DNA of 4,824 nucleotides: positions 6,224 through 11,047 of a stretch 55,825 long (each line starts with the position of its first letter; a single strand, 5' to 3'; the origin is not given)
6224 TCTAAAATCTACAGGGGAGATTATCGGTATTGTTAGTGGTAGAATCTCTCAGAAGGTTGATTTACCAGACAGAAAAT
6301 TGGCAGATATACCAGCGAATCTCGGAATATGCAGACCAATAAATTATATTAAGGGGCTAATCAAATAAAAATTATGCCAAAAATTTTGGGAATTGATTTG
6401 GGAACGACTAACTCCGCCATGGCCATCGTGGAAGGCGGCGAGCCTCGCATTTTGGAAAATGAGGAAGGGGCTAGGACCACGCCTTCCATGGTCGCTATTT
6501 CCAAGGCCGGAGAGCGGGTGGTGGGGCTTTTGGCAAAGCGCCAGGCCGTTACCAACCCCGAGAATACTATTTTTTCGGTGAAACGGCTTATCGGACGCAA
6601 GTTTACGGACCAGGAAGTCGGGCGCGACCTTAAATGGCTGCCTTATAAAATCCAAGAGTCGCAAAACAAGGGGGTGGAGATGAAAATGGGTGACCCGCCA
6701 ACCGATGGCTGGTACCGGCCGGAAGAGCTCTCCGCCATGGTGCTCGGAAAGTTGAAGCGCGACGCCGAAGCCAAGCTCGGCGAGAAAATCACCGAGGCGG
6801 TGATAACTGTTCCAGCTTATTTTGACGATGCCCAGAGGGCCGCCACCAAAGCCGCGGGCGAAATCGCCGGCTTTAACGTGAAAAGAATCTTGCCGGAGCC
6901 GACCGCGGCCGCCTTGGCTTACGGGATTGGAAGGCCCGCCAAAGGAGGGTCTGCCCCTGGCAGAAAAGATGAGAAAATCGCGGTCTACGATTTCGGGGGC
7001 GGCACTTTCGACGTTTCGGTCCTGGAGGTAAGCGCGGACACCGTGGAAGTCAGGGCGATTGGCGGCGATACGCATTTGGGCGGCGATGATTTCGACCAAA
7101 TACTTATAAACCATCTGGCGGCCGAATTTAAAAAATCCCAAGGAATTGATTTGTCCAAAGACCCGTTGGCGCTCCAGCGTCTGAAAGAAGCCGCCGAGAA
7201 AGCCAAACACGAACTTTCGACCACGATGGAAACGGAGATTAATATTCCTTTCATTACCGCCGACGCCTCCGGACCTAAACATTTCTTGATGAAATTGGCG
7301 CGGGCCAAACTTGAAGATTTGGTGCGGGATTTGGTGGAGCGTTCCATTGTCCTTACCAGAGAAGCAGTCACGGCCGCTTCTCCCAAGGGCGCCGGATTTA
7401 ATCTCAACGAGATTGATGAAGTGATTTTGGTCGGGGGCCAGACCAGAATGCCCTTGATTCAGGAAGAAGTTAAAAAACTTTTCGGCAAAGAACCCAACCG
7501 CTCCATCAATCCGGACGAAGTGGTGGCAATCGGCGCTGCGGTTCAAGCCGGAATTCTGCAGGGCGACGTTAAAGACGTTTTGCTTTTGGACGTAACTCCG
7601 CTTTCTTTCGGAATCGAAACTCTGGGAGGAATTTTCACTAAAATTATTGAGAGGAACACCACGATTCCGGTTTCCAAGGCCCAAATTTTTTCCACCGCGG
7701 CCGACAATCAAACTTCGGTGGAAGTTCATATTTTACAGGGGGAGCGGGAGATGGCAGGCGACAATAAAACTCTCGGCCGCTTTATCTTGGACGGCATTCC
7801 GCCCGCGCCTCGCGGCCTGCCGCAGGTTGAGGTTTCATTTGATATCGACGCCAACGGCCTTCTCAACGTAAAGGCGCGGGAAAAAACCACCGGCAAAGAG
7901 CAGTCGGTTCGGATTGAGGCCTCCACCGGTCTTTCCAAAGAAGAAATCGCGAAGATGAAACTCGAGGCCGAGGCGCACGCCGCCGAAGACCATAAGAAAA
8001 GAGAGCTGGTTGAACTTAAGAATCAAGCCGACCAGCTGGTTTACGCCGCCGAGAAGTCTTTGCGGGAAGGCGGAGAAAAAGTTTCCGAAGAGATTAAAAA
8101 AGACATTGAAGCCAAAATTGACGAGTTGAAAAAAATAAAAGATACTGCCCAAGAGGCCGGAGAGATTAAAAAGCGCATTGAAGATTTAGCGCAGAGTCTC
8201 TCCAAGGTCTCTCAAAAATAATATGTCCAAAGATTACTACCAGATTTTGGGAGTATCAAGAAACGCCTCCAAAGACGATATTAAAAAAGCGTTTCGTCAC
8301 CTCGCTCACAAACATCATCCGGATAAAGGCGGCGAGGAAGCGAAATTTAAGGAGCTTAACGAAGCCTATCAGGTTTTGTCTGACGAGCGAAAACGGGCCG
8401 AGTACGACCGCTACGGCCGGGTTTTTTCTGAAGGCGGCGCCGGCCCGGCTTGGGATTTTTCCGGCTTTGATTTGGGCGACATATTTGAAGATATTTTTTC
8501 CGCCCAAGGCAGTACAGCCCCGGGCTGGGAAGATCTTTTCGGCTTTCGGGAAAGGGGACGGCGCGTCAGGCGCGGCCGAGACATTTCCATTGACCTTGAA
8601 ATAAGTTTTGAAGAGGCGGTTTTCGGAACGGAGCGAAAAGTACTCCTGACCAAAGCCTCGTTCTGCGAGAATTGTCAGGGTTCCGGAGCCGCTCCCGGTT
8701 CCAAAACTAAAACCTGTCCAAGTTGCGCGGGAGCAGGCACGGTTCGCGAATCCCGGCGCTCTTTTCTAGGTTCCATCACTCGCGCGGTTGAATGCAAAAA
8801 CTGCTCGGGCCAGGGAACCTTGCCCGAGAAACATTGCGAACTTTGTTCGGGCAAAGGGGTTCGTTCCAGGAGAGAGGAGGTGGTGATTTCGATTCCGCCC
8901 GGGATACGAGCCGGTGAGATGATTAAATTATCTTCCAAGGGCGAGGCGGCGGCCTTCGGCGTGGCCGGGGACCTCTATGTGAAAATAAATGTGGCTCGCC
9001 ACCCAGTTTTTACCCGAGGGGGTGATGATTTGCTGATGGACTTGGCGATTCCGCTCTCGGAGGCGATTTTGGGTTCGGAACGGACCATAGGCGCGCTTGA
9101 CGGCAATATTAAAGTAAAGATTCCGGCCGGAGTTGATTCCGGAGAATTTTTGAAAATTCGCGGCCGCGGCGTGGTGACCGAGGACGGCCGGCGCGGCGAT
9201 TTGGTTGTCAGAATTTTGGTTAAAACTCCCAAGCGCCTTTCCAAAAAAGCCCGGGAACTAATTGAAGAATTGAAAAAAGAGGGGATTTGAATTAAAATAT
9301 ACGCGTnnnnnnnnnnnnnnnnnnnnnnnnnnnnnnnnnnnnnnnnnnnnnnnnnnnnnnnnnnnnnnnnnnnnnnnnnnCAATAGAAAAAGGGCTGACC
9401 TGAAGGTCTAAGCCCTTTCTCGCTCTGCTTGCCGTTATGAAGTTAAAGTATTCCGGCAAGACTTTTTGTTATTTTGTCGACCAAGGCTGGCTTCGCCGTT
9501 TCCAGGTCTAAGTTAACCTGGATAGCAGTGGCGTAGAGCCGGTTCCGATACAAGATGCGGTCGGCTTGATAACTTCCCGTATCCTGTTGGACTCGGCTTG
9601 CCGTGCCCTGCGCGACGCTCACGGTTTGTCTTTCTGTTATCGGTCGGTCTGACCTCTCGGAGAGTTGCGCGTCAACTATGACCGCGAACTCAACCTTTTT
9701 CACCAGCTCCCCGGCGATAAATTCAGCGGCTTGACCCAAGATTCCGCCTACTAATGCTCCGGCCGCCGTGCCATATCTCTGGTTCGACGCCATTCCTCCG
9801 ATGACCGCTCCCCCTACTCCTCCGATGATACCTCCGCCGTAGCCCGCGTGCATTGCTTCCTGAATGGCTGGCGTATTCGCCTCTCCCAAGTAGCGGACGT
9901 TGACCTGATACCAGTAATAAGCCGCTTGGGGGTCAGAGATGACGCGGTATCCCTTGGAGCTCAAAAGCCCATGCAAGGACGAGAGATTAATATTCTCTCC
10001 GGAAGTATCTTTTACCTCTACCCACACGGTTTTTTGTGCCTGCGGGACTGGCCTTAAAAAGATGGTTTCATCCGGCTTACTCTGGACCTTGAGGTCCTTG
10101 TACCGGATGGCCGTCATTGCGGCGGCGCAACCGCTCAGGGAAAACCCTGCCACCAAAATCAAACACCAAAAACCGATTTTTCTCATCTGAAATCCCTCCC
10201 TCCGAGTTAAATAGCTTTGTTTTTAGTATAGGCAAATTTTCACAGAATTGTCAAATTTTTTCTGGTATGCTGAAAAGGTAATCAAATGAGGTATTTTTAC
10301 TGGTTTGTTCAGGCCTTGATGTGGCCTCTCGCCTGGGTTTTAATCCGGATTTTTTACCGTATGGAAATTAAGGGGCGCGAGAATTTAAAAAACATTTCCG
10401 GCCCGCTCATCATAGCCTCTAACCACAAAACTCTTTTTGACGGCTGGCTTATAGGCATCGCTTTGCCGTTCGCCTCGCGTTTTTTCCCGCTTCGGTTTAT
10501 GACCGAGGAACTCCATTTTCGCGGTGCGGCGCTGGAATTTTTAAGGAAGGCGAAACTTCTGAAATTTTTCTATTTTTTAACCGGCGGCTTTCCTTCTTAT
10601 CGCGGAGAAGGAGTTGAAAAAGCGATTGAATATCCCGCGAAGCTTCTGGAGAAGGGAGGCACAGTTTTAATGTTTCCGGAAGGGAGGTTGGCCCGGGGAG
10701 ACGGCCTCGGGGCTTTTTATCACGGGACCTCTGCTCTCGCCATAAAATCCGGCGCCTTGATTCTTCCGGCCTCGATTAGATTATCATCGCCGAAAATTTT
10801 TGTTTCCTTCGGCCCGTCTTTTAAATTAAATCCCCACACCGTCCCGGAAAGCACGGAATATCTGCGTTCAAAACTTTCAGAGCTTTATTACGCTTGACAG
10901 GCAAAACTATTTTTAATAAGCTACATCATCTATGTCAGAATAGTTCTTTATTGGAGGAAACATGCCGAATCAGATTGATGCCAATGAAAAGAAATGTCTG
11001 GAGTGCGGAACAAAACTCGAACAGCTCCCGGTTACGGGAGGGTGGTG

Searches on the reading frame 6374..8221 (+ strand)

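Call 79: search_protein_families(library=pfam, proteins=[window:6374-8221:+], max_evalue=0.001)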
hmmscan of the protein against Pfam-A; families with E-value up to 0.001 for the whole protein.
window:6374-8221:+ (615 aa): 2 families
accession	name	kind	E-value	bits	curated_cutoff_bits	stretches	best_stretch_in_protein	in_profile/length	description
PF00012.26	HSP70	-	3.6e-239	795.4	20.6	1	4-614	1-595/599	Hsp70 protein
PF06723.19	MreB_Mbl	-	6.9e-08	32.1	27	1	124-389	78-316/327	MreB/Mbl protein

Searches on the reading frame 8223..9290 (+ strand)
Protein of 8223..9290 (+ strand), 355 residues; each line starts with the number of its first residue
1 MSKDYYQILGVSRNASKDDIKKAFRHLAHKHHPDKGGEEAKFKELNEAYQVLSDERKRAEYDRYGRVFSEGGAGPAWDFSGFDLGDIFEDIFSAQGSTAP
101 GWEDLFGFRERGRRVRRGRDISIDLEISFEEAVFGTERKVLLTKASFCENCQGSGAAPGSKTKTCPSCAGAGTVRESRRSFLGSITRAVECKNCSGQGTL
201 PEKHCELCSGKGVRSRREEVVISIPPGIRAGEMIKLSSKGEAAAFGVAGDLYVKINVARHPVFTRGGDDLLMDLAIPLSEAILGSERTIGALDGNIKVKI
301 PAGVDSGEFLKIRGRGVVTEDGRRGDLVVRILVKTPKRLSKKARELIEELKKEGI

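Call 79: search_protein_families(library=pfam, proteins=[window:8223-9290:+], max_evalue=0.001)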
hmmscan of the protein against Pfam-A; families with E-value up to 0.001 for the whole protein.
window:8223-9290:+ (355 aa): 3 families
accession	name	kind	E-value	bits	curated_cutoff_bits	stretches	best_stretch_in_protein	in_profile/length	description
PF01556.23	DnaJ_C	-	3.6e-39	134.7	26.6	1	121-336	1-152/152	DnaJ C terminal domain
PF00226.36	DnaJ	-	4.1e-24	84.9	27.8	1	4-62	1-63/63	DnaJ domain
PF00684.25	DnaJ_CXXCXGXG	-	5.8e-14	52.6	32.7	1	148-212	1-65/65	DnaJ central domain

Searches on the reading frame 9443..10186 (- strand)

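Call 79: search_protein_families(library=pfam, proteins=[window:9443-10186:-], max_evalue=0.001)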
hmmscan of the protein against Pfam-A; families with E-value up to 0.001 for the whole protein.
window:9443-10186:- (247 aa): 1 family
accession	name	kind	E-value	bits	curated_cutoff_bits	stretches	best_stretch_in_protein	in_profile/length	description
PF05818.17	TraT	-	2.7e-55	187.9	31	1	31-247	1-214/214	Enterobacterial TraT complement resistance protein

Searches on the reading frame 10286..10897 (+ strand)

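Call 79: search_protein_families(library=pfam, proteins=[window:10286-10897:+], max_evalue=0.001)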
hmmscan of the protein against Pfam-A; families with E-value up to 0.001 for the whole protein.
window:10286-10897:+ (203 aa): 1 family
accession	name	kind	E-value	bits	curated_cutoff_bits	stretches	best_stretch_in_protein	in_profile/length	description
PF01553.26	Acyltransferase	-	6.9e-15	55.5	23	1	26-164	2-131/132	Acyltransferase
